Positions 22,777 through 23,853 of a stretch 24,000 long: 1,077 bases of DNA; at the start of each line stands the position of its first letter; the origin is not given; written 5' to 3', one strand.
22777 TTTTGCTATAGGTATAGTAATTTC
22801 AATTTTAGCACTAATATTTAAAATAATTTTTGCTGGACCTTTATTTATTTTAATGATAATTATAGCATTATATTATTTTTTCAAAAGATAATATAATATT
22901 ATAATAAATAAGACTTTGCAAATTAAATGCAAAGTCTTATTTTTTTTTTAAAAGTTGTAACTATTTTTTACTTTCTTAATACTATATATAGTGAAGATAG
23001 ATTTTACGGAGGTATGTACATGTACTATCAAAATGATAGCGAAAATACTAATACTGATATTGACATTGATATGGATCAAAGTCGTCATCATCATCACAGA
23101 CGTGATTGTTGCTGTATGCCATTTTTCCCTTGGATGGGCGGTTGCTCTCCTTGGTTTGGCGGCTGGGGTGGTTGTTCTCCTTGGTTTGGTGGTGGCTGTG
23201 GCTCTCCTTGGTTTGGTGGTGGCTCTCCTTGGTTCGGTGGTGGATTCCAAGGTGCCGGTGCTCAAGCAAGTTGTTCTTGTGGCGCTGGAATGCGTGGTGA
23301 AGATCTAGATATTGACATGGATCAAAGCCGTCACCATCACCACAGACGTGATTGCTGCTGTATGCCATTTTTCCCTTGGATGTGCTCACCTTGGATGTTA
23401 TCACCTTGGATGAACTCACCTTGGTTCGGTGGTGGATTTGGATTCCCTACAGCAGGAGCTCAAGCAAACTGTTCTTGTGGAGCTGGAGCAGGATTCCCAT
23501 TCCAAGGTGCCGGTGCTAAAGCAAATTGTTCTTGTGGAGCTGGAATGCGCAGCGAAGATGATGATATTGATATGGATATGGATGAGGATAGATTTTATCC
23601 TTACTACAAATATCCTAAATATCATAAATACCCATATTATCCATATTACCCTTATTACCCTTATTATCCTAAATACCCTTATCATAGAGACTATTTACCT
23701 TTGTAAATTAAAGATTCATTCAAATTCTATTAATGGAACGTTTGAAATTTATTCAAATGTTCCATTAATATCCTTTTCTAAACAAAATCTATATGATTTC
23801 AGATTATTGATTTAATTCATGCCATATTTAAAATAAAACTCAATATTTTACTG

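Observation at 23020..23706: Orphan tandem-repeat protein rich in Cys, His, Trp, Gly, Tyr and Pro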

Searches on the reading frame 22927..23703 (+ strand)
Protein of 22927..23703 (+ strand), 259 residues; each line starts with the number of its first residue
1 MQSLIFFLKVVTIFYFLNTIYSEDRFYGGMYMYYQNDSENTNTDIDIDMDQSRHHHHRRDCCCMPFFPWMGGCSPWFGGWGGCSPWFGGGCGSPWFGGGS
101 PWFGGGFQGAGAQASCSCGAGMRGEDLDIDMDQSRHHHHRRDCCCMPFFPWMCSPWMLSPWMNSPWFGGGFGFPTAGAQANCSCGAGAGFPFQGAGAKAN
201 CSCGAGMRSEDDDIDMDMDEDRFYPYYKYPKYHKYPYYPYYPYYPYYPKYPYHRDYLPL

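Call 7: search_protein_families(library=pfam, proteins=[window:23020-23703:+], max_evalue=10)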
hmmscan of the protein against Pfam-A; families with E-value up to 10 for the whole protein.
window:23020-23703:+ (228 aa): 1 family
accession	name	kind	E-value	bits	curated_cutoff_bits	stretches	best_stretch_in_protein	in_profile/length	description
PF03042.19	Birna_VP5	-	0.61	10.4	25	0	11-43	41-74/139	Birnavirus VP5 protein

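Call 8: search_protein_families(library=ncbifam, proteins=[window:23020-23703:+], max_evalue=10)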
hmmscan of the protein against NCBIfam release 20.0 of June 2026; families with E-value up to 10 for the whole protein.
window:23020-23703:+ (228 aa): 0 families

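Call 9: find_homologous_proteins(query=window:23020-23703:+, max_evalue=1)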
Query window:23020-23703:+: 995 candidates shared short words with the query, none scored E <= 1.

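Call 10: find_encoding_contigs(protein=window:23020-23703:+, flank=10000, max_places=6)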
Protein window:23020-23703:+ (228 aa): 3 contigs read that carry it; 1 place shown.
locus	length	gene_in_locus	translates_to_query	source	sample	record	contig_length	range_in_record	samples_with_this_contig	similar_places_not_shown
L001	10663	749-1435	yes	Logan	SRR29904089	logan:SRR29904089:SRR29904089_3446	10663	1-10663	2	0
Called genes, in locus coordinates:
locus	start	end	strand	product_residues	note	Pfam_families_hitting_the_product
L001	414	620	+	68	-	-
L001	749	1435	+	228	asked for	-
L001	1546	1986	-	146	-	-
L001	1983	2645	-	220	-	PF03308:MeaB (faint), PF02492:cobW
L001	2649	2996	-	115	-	PF01155:HypA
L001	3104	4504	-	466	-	PF00374:NiFeSe_Hases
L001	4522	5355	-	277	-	PF01058:Oxidored_q6, PF14720:NiFe_hyd_SSU_C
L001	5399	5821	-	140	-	PF00173:Cyt-b5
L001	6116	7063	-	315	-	PF01832:Glucosaminidase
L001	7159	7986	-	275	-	PF12146:Hydrolase_4, PF00561:Abhydrolase_1, PF12697:Abhydrolase_6, PF20408:Abhydrolase_11 (faint), PF00326:Peptidase_S9 (faint)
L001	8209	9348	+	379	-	-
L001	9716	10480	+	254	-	PF00561:Abhydrolase_1, PF12146:Hydrolase_4 (faint)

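Call 12: find_related_loci(query=window:23020-23703:+, collection=genome_contigs, flank=10000)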
Query window:23020-23703:+ (228 aa) in genome_contigs; peptide patterns used: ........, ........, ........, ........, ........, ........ (x = any residue, [..] = any of these).
69 stretches matched a pattern; 2 encode a relative of the query (tblastn E <= 1e-3); 2 distinct loci.
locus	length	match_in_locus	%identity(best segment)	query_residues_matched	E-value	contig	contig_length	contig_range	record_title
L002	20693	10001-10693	91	1-228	4e-80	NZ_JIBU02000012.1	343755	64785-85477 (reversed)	Clostridium drakei strain SL1 contig_12, whole genome shotgun sequence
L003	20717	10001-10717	56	1-209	8e-53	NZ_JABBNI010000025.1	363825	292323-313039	Clostridium muellerianum strain P21 NODE_2_length_363825_cov_116.573168, whole genome shotgun sequence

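Call 19: search_protein_representatives(protein=window:23020-23703:+)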
Query: 228 residues. Proteins with E-value up to 0.001 (for the whole library): 0; up to 1e-10: 0; up to 1e-30: 0. The best 0 are listed.

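Call 20: list_cluster_members(proteins=[window:23020-23703:+, window:23014-23703:+, L002:10001-10693:+, L002:9995-10693:+, L003:10001-10789:+, L003:9995-10789:+])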
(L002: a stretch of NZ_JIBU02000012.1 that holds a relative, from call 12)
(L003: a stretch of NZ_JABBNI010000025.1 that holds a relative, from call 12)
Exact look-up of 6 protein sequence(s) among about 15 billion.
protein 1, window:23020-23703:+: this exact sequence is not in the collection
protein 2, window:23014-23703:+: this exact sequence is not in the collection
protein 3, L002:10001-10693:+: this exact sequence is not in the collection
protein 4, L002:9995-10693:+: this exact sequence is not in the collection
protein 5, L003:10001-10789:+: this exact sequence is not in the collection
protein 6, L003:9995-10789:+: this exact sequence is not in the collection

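Call 21: find_related_loci(query=A1, collection=metagenome_contigs, flank=10000)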
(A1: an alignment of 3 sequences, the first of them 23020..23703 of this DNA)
Query A1 (228 aa) in metagenome_contigs; peptide patterns used: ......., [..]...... (x = any residue, [..] = any of these).
600 stretches matched a pattern, but none encodes a relative of the query by tblastn (E <= 1e-3).

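Call 37: predict_structure(protein=window:23020-23703:+)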
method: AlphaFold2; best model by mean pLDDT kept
length: 228 residues; sequences in the alignment: 1
mean_pLDDT: 38.6   pTM: 0.15
mean pLDDT of the five models: 38.6, 34.1, 31.9, 31.8, 29.8
residues with pLDDT >= 90: 0; 70-90: 0; 50-70: 6; < 50: 222
segments of 3 or more residues with pLDDT < 50: 1-17, 19-181, 183-187, 191-210, 215-228
pLDDT, mean of each block of 10 residues (from residue 1): 41 48 38 36 40 38 40 37 32 38 36 34 37 41 36 35 34 34 47 40 41 44 41
secondary structure: DSSP gave nothing for this model
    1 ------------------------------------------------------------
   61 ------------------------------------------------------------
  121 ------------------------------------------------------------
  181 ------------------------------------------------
elements in order:

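Call 39: find_homologous_proteins(query=A1, max_evalue=10)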
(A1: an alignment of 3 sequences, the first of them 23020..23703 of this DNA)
Query A1 (3 sequences): 8000 candidates shared short words with the query, none scored E <= 10.

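Call 47: search_protein_families(library=phrogs, proteins=[window:23020-23703:+], max_evalue=1)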
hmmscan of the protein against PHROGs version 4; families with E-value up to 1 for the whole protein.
window:23020-23703:+ (228 aa): 1 family
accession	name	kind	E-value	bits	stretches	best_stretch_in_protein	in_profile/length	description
phrog_12821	-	unknown function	0.56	11.8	0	170-181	10-21/72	-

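Call 48: search_protein_families(library=padloc, proteins=[window:23020-23703:+], max_evalue=1)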
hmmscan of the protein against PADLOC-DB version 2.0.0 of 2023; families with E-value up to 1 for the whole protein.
window:23020-23703:+ (228 aa): 0 families

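Call 52: search_dna_similar(query=window:23020-23703:+, collection=plasmids, mode=protein, max_evalue=0.01, max_rows=10)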
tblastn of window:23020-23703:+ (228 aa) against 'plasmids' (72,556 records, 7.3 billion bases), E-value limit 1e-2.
No match.

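Call 53: search_dna_similar(query=window:23020-23703:+, collection=phages, mode=protein, max_evalue=0.01, max_rows=10)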
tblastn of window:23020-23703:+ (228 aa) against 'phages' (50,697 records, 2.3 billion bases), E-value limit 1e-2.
No match.

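Call 60: find_homologous_proteins(query=L001:1549-1986:-, max_evalue=1e-10)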
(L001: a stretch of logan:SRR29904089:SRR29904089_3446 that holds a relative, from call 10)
Query L001:1549-1986:- (146 aa): 77 proteins with E <= 1e-10 among 103 candidates.
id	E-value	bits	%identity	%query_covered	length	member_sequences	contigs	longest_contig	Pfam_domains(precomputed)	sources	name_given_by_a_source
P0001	5.6e-86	304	100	100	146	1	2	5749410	-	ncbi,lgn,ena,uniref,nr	ncbi:hydrogenase maturation protease [Clostridium scatologenes]|uniref:Hydrogenase maturation protea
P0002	3.2e-75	269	85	100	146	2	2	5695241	-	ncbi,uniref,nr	ncbi:hydrogenase maturation protease [Clostridium drakei]|uniref:Hydrogenase maturation protease n=1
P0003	9.5e-72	258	84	99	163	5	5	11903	-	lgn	-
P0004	4.8e-71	255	81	99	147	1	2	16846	-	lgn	-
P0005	4.2e-56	207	69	98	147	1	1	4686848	PF01750.24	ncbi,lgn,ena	-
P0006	4.5e-56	207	68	98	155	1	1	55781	PF01750.24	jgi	jgi:hydrogenase maturation protease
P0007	1.0e-52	196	62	98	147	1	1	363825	PF01750.24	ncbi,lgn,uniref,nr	ncbi:hydrogenase maturation protease [Clostridium sp. P21]|uniref:Hydrogenase maturation protease n=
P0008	9.7e-50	186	61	98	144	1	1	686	PF01750.24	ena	-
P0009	4.5e-49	184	60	98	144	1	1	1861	PF01750.24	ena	-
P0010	3.6e-48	181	62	89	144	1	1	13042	PF01750.24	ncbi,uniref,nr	ncbi:hydrogenase maturation protease [Clostridium psychrophilum]|uniref:hydrogenase maturation prote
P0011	1.8e-47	179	62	97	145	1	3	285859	PF01750.24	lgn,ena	-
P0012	2.0e-47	179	60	98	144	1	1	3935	PF01750.24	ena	-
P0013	5.3e-47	177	62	98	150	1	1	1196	PF01750.24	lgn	-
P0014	9.1e-47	177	59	98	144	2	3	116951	PF01750.24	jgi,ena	-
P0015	1.3e-46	176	60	98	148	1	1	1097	-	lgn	-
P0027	4.6e-45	171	58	98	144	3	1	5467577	PF01750.24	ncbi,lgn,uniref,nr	ncbi:hydrogenase maturation protease [Clostridium estertheticum]|uniref:hydrogenase maturation prote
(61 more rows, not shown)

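Call 61: find_encoding_contigs(protein=P0005, flank=5000, max_places=1)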
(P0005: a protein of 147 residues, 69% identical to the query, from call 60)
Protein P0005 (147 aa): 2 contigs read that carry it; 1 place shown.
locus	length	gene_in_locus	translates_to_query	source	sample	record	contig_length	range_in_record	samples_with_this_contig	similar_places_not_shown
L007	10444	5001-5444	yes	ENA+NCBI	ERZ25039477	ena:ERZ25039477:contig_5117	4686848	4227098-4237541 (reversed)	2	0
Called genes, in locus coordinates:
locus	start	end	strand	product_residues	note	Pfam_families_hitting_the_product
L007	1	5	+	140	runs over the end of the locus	PF00173:Cyt-b5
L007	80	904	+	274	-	PF01058:Oxidored_q6, PF14720:NiFe_hyd_SSU_C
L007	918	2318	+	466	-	PF00374:NiFeSe_Hases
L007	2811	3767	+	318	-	-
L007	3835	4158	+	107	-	PF01155:HypA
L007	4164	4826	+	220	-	PF02492:cobW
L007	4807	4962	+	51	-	-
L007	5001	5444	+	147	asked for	PF01750:HycI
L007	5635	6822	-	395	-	PF00155:Aminotran_1_2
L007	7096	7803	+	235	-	PF13560:HTH_31 (weak), PF01381:HTH_3, PF12844:HTH_19, PF13443:HTH_26 (weak)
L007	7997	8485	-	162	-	-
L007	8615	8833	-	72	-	-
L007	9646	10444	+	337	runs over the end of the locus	PF18152:DAHP_snth_FXD, PF00793:DAHP_synth_1, PF03102:NeuB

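Call 62: find_encoding_contigs(protein=P0004, flank=5000, max_places=1)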
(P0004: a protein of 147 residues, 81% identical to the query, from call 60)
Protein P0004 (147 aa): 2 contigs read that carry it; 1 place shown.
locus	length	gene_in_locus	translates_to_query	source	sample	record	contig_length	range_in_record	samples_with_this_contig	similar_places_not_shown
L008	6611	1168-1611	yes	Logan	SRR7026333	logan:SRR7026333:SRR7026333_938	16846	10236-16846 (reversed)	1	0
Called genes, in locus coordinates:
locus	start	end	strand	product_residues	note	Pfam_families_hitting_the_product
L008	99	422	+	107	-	PF01155:HypA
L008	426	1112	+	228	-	PF02492:cobW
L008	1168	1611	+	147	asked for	-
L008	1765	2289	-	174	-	-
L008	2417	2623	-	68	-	-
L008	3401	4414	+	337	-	PF18152:DAHP_snth_FXD, PF00793:DAHP_synth_1, PF03102:NeuB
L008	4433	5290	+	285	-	PF02153:PDH_N, PF22616:HMD_N (faint), PF20463:PDH_C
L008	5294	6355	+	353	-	PF00465:Fe-ADH (weak), PF13685:Fe-ADH_2, PF01761:DHQ_synthase, PF24621:DHQS_C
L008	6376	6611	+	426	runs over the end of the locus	PF00275:EPSP_synthase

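Call 63: find_encoding_contigs(protein=P0003, flank=5000, max_places=1)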
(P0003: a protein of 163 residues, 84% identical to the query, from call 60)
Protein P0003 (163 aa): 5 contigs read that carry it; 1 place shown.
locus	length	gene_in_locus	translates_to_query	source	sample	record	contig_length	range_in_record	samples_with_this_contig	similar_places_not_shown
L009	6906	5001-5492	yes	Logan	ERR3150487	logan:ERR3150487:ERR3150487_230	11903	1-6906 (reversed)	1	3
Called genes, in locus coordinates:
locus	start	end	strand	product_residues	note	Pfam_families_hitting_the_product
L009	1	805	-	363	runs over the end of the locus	PF01924:HypD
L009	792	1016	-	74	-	PF01455:HupF_HypC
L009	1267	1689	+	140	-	PF00173:Cyt-b5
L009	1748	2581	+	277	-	PF01058:Oxidored_q6, PF14720:NiFe_hyd_SSU_C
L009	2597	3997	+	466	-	PF00374:NiFeSe_Hases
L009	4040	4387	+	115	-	PF01155:HypA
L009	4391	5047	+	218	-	PF02492:cobW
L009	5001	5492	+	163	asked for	-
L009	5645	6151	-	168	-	-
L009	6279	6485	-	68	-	-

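Call 67: find_encoding_contigs(protein=P0006, flank=6000, max_places=1)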
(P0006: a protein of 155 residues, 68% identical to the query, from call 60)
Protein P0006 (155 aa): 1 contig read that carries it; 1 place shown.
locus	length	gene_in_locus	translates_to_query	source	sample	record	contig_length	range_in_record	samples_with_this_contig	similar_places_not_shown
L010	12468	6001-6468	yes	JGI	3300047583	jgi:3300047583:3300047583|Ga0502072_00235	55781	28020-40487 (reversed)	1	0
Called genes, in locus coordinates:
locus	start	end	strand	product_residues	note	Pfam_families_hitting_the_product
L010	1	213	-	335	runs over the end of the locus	PF00586:AIRS, PF02769:AIRS_C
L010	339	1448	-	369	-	PF01924:HypD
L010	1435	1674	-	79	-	PF01455:HupF_HypC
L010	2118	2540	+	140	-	PF00173:Cyt-b5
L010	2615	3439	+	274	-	PF01058:Oxidored_q6, PF14720:NiFe_hyd_SSU_C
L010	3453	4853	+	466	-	PF00374:NiFeSe_Hases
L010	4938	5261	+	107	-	PF01155:HypA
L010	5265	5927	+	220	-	PF02492:cobW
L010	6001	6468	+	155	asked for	PF01750:HycI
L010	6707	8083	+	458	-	PF01943:Polysacc_synt (faint), PF03023:MurJ, PF01554:MatE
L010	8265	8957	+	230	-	PF00005:ABC_tran, PF02463:SMC_N (faint), PF07693:KAP_NTPase (faint), PF13304:AAA_21 (weak)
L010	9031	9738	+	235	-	-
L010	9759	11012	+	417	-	PF03572:Peptidase_S41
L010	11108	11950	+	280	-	PF00512:HisKA, PF02518:HATPase_c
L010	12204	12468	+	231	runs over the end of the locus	PF00072:Response_reg, PF00486:Trans_reg_C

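Call 68: find_encoding_contigs(protein=P0027, flank=6000, max_places=1)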
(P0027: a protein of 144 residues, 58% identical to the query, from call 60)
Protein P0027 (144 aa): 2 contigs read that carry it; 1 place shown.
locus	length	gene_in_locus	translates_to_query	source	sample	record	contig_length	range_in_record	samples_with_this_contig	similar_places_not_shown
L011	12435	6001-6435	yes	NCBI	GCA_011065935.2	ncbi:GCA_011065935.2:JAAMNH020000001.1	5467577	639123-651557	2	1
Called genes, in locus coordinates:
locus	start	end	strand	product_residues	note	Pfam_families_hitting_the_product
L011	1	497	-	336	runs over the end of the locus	PF01012:ETF, PF00766:ETF_alpha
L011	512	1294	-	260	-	PF01012:ETF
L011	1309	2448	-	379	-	PF02771:Acyl-CoA_dh_N, PF02770:Acyl-CoA_dh_M, PF00441:Acyl-CoA_dh_1, PF08028:Acyl-CoA_dh_2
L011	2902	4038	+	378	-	PF00512:HisKA, PF02518:HATPase_c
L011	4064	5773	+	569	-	PF07719:TPR_2 (faint), PF13424:TPR_12 (faint), PF17874:TPR_MalT (faint)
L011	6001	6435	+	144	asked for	PF01750:HycI (weak)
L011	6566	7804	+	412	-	PF02518:HATPase_c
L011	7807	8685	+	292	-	PF00072:Response_reg, PF08664:YcbB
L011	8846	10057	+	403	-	PF03616:Glt_symporter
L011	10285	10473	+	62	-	PF12797:Fer4_2 (weak), PF12838:Fer4_7 (faint), PF13237:Fer4_10 (weak), PF00037:Fer4 (weak), PF13459:Fer4_15, PF13370:Fer4_13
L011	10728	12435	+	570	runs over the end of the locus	PF00989:PAS (faint), PF15714:SpoVT_C (faint), PF00158:Sigma54_activat, PF14532:Sigma54_activ_2, PF07728:AAA_5 (weak), PF25601:AAA_lid_14, PF18024:HTH_50 (weak), PF02954:HTH_8, +1 more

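Call 69: find_encoding_contigs(protein=P0011, flank=6000, max_places=1)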
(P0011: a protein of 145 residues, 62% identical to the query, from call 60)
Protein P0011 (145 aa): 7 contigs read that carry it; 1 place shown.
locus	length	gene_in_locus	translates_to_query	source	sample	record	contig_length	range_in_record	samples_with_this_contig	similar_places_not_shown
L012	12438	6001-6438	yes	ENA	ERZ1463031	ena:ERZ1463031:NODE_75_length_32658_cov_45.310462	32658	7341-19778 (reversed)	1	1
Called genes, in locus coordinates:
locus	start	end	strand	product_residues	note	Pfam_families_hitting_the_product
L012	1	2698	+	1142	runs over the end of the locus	PF00289:Biotin_carb_N, PF02222:ATP-grasp, PF02786:CPSase_L_D2, PF07478:Dala_Dala_lig_C, PF02785:Biotin_carb_C, PF00682:HMGL-like, PF02436:PYC_OADA, PF25917:BSH_RND, +3 more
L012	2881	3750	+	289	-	PF01058:Oxidored_q6, PF14720:NiFe_hyd_SSU_C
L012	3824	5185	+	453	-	PF00374:NiFeSe_Hases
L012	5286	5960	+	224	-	PF02492:cobW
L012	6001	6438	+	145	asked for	PF01750:HycI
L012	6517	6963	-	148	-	PF09537:DUF2383, PF00210:Ferritin (weak)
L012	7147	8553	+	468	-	PF00989:PAS (weak), PF00158:Sigma54_activat, PF14532:Sigma54_activ_2, PF07728:AAA_5 (weak), PF18024:HTH_50 (faint), PF25601:AAA_lid_14, PF02954:HTH_8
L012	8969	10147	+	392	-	PF00108:Thiolase_N, PF22691:Thiolase_C_1 (faint), PF00109:ketoacyl-synt (faint), PF02803:Thiolase_C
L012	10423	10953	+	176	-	PF01066:CDP-OH_P_transf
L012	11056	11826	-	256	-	PF01522:Polysacc_deac_1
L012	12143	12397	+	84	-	PF01257:2Fe-2S_thioredx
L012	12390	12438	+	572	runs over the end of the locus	PF12838:Fer4_7, PF13187:Fer4_9 (weak), PF13237:Fer4_10, PF14697:Fer4_21 (weak), PF00037:Fer4 (weak), PF02906:Fe_hyd_lg_C, PF04060:FeS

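Call 74: list_cluster_members(proteins=[window:22927-23703:+, L008:1768-2289:-, L009:5648-6151:-, L007:8000-8485:-, window:22685-22888:+])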
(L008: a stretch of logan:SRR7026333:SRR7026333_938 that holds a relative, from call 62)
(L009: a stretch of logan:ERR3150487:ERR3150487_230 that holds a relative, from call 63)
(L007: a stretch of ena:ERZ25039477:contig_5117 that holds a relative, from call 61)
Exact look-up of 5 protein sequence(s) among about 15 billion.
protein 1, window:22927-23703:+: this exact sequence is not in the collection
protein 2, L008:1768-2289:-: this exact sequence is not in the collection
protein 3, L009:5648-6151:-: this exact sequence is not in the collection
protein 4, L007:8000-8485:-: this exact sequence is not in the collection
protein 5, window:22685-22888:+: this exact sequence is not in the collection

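Call 77: search_protein_families(library=pfam, alignment_id=A4, max_evalue=1)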
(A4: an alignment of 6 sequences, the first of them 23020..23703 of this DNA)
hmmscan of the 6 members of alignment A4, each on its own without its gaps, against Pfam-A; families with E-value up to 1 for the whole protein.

A. member 1, window:23020-23703:+ (228 aa): 1 family
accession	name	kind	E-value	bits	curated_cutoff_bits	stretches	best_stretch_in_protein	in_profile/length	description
PF03042.19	Birna_VP5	-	0.61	10.4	25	0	11-43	41-74/139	Birnavirus VP5 protein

B. families by the number of members that match (of 6 scanned): 1 family
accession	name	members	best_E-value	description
PF03042.19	Birna_VP5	2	0.61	Birnavirus VP5 protein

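Call 78: search_protein_families(library=ncbifam, alignment_id=A4, max_evalue=1)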
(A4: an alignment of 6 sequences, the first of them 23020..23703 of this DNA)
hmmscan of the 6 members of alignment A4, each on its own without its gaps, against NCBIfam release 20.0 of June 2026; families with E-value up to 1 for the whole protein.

A. member 1, window:23020-23703:+ (228 aa): 0 families

B. families by the number of members that match (of 6 scanned): 0 families
